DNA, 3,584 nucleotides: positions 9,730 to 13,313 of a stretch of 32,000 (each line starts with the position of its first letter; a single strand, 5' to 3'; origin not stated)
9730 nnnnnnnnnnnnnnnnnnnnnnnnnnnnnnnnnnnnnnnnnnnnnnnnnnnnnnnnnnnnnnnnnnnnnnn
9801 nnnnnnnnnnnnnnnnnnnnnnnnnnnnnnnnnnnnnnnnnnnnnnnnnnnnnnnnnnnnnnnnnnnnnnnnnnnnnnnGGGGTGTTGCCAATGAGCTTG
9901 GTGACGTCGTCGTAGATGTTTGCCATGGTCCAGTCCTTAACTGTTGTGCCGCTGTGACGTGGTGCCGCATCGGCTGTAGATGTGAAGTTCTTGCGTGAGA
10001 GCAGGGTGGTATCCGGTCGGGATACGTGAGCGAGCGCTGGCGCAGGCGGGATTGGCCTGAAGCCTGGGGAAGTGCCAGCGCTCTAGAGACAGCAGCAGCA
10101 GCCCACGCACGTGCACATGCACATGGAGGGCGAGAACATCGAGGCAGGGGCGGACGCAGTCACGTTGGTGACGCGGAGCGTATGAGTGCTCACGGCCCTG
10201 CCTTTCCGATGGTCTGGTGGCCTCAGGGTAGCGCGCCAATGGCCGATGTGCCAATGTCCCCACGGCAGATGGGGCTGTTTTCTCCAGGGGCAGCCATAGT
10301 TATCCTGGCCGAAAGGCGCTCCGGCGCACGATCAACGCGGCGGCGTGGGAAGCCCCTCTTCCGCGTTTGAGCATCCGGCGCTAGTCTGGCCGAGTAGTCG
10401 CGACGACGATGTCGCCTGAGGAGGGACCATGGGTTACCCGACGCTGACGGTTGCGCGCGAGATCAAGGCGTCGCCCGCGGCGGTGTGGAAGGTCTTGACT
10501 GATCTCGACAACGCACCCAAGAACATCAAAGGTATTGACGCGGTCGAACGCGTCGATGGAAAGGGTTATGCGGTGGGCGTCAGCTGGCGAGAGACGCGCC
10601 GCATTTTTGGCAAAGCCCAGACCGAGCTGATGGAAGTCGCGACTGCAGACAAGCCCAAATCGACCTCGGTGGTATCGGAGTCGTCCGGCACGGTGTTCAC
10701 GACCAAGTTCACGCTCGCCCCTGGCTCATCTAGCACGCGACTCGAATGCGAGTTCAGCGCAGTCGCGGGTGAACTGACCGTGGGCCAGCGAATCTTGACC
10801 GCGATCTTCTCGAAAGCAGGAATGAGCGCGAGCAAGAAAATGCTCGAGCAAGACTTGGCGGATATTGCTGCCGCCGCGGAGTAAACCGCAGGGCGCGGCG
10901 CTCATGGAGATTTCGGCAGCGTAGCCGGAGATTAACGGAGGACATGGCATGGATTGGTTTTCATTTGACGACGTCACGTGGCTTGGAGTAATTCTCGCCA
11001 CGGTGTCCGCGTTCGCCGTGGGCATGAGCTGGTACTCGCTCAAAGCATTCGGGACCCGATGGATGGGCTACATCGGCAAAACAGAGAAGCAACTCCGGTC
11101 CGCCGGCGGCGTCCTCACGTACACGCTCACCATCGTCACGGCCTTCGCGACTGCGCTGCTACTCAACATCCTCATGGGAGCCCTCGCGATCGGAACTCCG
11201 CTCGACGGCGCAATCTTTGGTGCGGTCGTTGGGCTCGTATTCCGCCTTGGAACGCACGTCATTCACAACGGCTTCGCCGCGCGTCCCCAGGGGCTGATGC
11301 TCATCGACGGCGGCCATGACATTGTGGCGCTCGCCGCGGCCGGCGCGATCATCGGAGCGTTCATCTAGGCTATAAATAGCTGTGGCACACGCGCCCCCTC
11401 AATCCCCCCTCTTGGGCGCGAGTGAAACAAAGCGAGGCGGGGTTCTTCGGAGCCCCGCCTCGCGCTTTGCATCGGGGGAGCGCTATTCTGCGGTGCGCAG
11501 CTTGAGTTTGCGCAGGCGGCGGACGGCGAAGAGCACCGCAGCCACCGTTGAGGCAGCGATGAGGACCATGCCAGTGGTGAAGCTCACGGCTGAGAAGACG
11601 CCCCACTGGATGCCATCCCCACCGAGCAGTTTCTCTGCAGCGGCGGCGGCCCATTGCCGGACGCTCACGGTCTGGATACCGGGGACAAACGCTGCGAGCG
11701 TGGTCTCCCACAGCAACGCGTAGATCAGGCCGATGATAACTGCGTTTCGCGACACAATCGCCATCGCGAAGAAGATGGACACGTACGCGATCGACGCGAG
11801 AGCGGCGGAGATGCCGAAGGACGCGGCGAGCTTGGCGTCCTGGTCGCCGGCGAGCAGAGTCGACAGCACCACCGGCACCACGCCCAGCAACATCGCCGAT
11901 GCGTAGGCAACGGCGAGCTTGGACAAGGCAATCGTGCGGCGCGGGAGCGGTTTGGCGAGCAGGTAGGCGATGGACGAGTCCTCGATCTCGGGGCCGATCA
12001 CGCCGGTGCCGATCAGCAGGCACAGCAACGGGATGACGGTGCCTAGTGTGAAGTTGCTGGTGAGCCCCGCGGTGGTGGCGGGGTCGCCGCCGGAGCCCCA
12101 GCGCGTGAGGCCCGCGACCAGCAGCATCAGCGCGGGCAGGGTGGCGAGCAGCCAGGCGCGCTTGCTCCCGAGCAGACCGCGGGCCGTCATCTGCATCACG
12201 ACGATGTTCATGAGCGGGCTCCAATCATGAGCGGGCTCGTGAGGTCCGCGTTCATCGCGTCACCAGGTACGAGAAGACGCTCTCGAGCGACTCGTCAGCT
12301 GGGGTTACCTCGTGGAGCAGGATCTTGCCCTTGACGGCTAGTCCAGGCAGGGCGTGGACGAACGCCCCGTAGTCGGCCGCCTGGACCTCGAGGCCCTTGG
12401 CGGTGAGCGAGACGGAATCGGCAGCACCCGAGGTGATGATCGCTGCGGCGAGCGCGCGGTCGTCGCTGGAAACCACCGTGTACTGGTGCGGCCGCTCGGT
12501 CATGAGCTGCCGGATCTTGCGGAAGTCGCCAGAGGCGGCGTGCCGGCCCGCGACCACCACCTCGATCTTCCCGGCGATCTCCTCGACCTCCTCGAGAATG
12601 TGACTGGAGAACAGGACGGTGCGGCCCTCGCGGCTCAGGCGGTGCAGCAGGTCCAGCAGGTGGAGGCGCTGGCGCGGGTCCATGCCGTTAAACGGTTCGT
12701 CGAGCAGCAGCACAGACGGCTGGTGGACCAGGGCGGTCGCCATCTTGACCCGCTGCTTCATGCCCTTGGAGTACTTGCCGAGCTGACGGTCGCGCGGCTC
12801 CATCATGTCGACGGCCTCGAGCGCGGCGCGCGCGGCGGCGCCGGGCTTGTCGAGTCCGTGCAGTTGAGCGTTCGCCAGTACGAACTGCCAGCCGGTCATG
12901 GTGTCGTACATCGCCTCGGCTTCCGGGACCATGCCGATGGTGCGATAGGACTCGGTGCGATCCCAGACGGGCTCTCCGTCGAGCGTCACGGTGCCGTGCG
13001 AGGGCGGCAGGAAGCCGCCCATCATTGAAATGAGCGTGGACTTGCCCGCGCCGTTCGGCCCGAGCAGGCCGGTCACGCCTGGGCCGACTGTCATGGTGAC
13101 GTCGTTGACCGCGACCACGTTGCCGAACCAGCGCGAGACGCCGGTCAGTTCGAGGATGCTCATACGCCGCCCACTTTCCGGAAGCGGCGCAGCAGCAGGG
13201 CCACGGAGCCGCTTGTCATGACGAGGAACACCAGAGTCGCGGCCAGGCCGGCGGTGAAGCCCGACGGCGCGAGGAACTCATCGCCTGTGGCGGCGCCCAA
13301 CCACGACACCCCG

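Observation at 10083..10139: Polycysteine upstream ORF (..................) in the cysK-cysE leader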

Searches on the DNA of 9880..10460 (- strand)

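Call 20: search_rna_families(source=window, start=9880, end=10460, threshold=evalue, max_evalue=10)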
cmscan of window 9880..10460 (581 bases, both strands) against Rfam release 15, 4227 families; matches with E-value up to 10: 1.
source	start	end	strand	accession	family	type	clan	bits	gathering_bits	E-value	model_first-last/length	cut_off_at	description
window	10033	10082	+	RF03755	mir-4005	Gene; miRNA;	-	15.5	80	3.2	1-54/54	no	mir-4005 microRNA precursor family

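Call 41: build_rna_model(alignment_id=A1, structure=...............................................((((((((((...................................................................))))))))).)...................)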
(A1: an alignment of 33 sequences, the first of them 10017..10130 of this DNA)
Model R1 built from alignment A1 (33 sequences, 154 columns); structure: as given.
model positions 116; base pairs 10; branch points 0; effective number of sequences 15.51; information 0.59 bits per position. Calibrated on 0.2 Mb of random sequence (short: E-values are rough).
structure used (alignment columns):
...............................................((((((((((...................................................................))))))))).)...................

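Call 42: search_with_rna_model(model_id=R1, sources=[window, L001, L002, L003, L004, L005, L006, L007, L008, L009, L010, L011, L012, L013, L014, L015, L016, L017, L018, L019, L020, L021, L022, L023, L024, L025, L026, L027, L028, L029, L030, L031, L032, L033, L034, L035, L036, L037, L038, L039, L040, L085, L086, L095, L102, L107, L111, L115, L131, L132, L133, L135, L156, L161, L163, L171, L172, L174, L178, L182, L185, L190, L199, L081, L147], max_evalue=1, make_alignment=true)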
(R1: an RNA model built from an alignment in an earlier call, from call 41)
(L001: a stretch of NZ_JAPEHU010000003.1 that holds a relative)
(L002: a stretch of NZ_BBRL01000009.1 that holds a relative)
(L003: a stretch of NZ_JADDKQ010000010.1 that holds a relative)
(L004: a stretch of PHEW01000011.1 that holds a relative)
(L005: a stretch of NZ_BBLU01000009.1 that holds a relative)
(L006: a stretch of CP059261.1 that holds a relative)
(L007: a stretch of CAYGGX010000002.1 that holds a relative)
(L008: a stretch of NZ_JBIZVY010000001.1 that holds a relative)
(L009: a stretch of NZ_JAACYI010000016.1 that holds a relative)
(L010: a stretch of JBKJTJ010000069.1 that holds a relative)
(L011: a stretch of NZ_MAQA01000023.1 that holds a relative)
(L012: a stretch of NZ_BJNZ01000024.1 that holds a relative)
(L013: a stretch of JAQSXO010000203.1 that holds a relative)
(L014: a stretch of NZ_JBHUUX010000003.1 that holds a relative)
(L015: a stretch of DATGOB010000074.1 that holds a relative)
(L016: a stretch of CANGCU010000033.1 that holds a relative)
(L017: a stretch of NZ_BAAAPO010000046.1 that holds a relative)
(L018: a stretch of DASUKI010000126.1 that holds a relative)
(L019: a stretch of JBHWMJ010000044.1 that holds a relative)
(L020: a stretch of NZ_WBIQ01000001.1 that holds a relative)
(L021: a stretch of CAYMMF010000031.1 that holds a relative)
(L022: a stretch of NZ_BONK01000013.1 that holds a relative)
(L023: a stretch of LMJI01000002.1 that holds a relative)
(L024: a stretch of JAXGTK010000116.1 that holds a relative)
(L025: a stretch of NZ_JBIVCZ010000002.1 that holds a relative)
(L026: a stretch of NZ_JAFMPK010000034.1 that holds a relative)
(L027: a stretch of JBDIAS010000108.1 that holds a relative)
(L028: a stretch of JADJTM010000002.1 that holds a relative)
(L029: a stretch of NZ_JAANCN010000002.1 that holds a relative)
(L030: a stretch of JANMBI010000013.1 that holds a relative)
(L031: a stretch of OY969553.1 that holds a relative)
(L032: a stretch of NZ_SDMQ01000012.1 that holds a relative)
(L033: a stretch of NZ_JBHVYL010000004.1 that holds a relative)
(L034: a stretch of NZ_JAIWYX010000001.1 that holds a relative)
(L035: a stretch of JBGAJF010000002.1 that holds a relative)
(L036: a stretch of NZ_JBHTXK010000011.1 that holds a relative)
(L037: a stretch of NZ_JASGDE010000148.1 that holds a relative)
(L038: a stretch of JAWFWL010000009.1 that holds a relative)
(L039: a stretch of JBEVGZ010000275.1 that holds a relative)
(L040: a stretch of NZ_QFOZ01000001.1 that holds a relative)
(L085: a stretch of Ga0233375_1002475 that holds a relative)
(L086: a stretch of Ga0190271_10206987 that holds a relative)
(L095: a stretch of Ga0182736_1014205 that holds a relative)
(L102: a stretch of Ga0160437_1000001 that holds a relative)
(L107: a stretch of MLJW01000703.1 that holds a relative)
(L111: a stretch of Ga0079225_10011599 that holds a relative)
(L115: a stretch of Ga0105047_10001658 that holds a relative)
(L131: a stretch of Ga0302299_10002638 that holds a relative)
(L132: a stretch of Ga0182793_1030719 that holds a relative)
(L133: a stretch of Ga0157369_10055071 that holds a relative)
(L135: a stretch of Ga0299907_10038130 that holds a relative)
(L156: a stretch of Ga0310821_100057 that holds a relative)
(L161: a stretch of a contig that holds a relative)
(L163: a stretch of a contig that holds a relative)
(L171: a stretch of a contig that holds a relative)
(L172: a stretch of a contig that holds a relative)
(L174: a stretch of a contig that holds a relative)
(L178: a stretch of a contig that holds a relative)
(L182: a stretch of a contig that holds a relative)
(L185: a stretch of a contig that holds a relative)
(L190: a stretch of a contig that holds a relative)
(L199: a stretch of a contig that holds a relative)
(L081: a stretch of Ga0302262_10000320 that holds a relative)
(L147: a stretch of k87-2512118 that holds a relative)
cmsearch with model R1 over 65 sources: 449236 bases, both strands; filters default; matches with E-value up to 1: 51.
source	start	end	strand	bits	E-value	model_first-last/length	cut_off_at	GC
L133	117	240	-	85.4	1e-15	1-116/116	no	0.73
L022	2769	2894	+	82.9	3.6e-15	1-116/116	no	0.74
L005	2770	2886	+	82.8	3.7e-15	1-116/116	no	0.74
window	10017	10130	-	81.5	6.8e-15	1-116/116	no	0.66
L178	13842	13953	-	81.4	7.2e-15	1-116/116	no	0.67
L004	2747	2861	+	81.3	7.5e-15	1-116/116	no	0.7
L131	7049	7165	-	75.2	1.5e-13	1-116/116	no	0.74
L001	2812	2930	+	74.8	1.9e-13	1-116/116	no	0.7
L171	3820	3930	-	74.4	2.2e-13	1-116/116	no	0.68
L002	2802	2911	+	73.1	4.4e-13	1-116/116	no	0.7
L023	2748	2874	+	73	4.6e-13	1-116/116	no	0.73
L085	6118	6246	+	72.6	5.5e-13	1-116/116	no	0.74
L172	4664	4787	-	69.3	2.7e-12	1-116/116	no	0.75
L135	3481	3605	-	69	3.2e-12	1-116/116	no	0.72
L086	948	1053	+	66.5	1.1e-11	1-116/116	no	0.67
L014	2762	2886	+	65.9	1.5e-11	1-116/116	no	0.73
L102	591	696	+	64.3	3.3e-11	1-116/116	no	0.66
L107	6629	6752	+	64.2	3.4e-11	1-116/116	no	0.76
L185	5050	5161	+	63.6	4.6e-11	1-116/116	no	0.64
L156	11245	11353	+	63.5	4.9e-11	1-110/116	3'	0.76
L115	6366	6493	-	63.3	5.3e-11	1-116/116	no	0.73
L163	2228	2356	+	62.1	9.5e-11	1-116/116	no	0.74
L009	2716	2842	+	62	9.9e-11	1-116/116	no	0.8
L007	2803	2917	+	62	1e-10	1-116/116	no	0.78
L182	3165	3293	+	59.8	3e-10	1-116/116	no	0.75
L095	2045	2171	+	59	4.4e-10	1-116/116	no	0.83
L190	1946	2075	+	57.1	1.1e-09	1-116/116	no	0.81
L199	2547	2625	-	55.9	2.1e-09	33-116/116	no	0.75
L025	2766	2888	+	51.6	1.6e-08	1-116/116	no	0.79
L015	2781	2894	+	51.1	2.1e-08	1-116/116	no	0.77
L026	2732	2867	+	48.7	6.9e-08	1-116/116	no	0.7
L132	1671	1751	-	48.1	9.5e-08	34-116/116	5'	0.74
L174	6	95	+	41.1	2.9e-06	18-116/116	no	0.71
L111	2143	2246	+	37.8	1.5e-05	1-116/116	no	0.69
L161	4246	4350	-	36.9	2.3e-05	1-116/116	no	0.76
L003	2773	2903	+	29.5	0.00086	1-116/116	no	0.81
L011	2801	2889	+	27.2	0.0027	1-116/116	no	0.74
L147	97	212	+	22.9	0.022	1-116/116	no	0.71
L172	4945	5048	-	20.1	0.087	1-116/116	no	0.71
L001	2859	2915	-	19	0.15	48-101/116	no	0.75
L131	7064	7118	+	18.3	0.22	48-101/116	no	0.8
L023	2795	2859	-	18.1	0.24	48-101/116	no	0.75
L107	6676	6737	-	18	0.26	48-101/116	no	0.81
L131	8616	8738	-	17.8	0.28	1-116/116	no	0.71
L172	4679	4740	+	17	0.4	48-101/116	no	0.81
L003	2273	2362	+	16.4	0.56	47-116/116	no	0.72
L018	817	906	-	16.2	0.6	1-116/116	no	0.69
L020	6521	6613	+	16.2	0.61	1-116/116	no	0.71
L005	2817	2871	-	16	0.68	48-101/116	no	0.8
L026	5178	5228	+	15.9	0.7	50-99/116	no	0.82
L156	11284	11344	-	15.6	0.83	48-116/116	no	0.75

Alignment A2: 51 matches aligned to the model, 177 columns, each read 5' to 3' on its own strand. Consensus structure (alignment columns), stored with it:
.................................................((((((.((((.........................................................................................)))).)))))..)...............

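Call 43: search_with_rna_model(model_id=R1, sources=[window, L001, L002, L003, L004, L005, L007, L009, L011, L014, L015, L022, L023, L025, L026, L085, L086, L095, L102, L107, L111, L115, L131, L132, L133, L135, L156, L161, L163, L171, L172, L174, L178, L182, L185, L190, L199], max_evalue=0.005, make_alignment=true)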
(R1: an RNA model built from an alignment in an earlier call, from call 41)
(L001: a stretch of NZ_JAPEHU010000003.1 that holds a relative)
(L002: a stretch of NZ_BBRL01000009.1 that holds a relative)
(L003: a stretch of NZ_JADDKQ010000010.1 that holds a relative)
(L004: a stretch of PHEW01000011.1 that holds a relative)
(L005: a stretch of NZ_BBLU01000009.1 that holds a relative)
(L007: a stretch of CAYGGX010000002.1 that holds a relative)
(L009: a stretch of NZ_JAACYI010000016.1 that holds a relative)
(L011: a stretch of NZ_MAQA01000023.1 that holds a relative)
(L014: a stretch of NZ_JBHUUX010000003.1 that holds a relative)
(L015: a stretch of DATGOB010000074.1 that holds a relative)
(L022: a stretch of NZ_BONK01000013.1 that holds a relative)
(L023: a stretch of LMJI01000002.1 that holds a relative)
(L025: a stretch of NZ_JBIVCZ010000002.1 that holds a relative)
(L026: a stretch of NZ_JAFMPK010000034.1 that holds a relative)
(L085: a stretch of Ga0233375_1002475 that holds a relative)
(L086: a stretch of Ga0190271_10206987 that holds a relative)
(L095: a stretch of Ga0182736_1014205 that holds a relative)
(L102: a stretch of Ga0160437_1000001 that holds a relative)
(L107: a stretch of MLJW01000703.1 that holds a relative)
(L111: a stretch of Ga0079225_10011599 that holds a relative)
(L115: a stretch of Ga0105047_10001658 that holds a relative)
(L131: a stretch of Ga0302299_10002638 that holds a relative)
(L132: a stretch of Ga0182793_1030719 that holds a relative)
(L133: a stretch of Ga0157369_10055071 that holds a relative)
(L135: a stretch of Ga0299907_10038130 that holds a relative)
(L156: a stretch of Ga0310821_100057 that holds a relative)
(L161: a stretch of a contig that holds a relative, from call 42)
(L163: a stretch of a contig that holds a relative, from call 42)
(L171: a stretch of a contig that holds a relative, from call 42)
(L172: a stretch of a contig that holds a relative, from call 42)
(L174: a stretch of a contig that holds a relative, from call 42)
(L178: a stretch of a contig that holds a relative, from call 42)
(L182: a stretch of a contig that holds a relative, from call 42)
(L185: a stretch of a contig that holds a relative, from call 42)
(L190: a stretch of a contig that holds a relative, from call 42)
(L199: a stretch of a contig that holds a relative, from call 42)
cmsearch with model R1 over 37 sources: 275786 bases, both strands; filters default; matches with E-value up to 0.005: 37.
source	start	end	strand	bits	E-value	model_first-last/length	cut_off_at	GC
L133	117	240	-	85.4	6.1e-16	1-116/116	no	0.73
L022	2769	2894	+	82.9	2.2e-15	1-116/116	no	0.74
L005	2770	2886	+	82.8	2.2e-15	1-116/116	no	0.74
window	10017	10130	-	81.5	4.2e-15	1-116/116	no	0.66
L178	13842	13953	-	81.4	4.4e-15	1-116/116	no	0.67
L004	2747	2861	+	81.3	4.6e-15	1-116/116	no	0.7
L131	7049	7165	-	75.2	9.5e-14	1-116/116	no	0.74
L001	2812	2930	+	74.8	1.2e-13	1-116/116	no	0.7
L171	3820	3930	-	74.4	1.4e-13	1-116/116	no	0.68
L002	2802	2911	+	73.1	2.7e-13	1-116/116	no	0.7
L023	2748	2874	+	73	2.8e-13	1-116/116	no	0.73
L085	6118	6246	+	72.6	3.4e-13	1-116/116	no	0.74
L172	4664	4787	-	69.3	1.7e-12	1-116/116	no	0.75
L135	3481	3605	-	69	2e-12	1-116/116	no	0.72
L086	948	1053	+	66.5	6.9e-12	1-116/116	no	0.67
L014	2762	2886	+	65.9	9.1e-12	1-116/116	no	0.73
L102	591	696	+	64.3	2e-11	1-116/116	no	0.66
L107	6629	6752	+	64.2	2.1e-11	1-116/116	no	0.76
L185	5050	5161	+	63.6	2.8e-11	1-116/116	no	0.64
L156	11245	11353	+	63.5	3e-11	1-110/116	3'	0.76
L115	6366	6493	-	63.3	3.3e-11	1-116/116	no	0.73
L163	2228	2356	+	62.1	5.8e-11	1-116/116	no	0.74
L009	2716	2842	+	62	6.1e-11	1-116/116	no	0.8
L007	2803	2917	+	62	6.3e-11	1-116/116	no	0.78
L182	3165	3293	+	59.8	1.9e-10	1-116/116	no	0.75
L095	2045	2171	+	59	2.7e-10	1-116/116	no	0.83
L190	1946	2075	+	57.1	7e-10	1-116/116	no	0.81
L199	2547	2625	-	55.9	1.3e-09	33-116/116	no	0.75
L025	2766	2888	+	51.6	1e-08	1-116/116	no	0.79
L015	2781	2894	+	51.1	1.3e-08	1-116/116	no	0.77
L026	2732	2867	+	48.7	4.2e-08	1-116/116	no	0.7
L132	1671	1751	-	48.1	5.8e-08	34-116/116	5'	0.74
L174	6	95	+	41.1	1.8e-06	18-116/116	no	0.71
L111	2143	2246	+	37.8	9.2e-06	1-116/116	no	0.69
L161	4246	4350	-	36.9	1.4e-05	1-116/116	no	0.76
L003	2773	2903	+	29.5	0.00053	1-116/116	no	0.81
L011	2801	2889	+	27.2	0.0017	1-116/116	no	0.74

Alignment A3: 37 matches aligned to the model, 164 columns, each read 5' to 3' on its own strand. Consensus structure (alignment columns), stored with it:
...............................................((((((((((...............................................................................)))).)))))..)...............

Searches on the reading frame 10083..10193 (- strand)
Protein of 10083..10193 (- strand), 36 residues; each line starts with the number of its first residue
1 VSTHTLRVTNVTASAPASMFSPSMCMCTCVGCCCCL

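Call 6: search_protein_families(library=ncbifam, proteins=[window:10083-10193:-])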
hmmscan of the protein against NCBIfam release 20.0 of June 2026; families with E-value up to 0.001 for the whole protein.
window:10083-10193:- (36 aa): 0 families

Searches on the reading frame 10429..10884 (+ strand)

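Call 6: search_protein_families(library=ncbifam, proteins=[window:10429-10884:+])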
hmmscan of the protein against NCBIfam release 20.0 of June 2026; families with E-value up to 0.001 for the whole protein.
window:10429-10884:+ (151 aa): 1 family
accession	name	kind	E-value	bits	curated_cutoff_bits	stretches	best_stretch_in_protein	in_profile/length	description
NF047960.1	TA_Rv0910_toxin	equivalog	3.2e-06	27.2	100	1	5-110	3-109/141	type II toxin-antitoxin system Rv0910 family toxin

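Call 48: search_protein_families(library=pfam, proteins=[window:10429-10884:+], max_evalue=0.00001)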
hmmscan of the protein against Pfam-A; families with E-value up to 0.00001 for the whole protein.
window:10429-10884:+ (151 aa): 1 family
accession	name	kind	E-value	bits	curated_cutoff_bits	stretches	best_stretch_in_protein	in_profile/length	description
PF10604.15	Polyketide_cyc2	-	5.3e-11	43.4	27.4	1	5-150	3-141/142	Polyketide cyclase / dehydrase and lipid transport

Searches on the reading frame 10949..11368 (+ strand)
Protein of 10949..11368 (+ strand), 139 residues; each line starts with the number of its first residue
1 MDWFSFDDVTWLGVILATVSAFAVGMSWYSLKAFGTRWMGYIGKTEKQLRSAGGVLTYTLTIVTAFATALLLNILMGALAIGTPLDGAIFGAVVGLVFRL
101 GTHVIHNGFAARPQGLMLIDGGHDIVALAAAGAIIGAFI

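Call 6: search_protein_families(library=ncbifam, proteins=[window:10949-11368:+])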
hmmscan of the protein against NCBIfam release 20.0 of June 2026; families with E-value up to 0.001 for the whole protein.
window:10949-11368:+ (139 aa): 0 families

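Call 48: search_protein_families(library=pfam, proteins=[window:10949-11368:+], max_evalue=0.00001)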
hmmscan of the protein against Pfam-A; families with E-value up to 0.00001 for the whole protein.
window:10949-11368:+ (139 aa): 1 family
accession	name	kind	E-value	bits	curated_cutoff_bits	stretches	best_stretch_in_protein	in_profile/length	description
PF08570.15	DUF1761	-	2.3e-20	73.5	31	1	13-136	2-123/123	Protein of unknown function (DUF1761)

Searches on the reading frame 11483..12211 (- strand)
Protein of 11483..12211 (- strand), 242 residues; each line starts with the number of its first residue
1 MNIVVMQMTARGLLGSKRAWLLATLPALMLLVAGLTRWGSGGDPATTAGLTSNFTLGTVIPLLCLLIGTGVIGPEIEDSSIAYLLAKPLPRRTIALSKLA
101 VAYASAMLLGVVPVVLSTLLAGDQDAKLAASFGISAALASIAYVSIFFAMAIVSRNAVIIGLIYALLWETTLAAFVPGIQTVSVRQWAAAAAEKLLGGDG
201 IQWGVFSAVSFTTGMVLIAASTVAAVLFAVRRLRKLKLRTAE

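Call 48: search_protein_families(library=pfam, proteins=[window:11483-12211:-], max_evalue=0.00001)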
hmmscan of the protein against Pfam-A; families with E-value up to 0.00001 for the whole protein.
window:11483-12211:- (242 aa): 1 family
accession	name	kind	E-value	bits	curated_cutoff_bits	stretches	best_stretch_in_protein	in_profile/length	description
PF12679.13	ABC2_membrane_2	-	2.7e-06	27.3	27.2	1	55-158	73-182/283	ABC-2 family transporter protein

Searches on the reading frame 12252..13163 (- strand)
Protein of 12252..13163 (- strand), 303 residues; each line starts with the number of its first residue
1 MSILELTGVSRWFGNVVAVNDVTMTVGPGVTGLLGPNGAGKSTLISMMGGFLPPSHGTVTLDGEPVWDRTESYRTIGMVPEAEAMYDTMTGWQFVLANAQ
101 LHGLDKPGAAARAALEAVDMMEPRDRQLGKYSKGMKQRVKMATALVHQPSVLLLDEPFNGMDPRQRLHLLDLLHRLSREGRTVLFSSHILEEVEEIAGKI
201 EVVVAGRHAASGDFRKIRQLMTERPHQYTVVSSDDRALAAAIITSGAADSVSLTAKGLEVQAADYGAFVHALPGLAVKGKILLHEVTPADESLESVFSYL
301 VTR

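Call 48: search_protein_families(library=pfam, proteins=[window:12252-13163:-], max_evalue=0.00001)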
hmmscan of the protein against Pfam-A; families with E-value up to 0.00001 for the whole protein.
window:12252-13163:- (303 aa): 2 families
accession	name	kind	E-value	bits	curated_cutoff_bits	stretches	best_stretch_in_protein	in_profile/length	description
PF00005.33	ABC_tran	-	6.1e-28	98.6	25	1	20-159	2-137/137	ABC transporter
PF13304.12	AAA_21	-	1.5e-14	55.2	27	1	127-193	234-303/304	AAA domain, putative AbiEii toxin, Type IV TA system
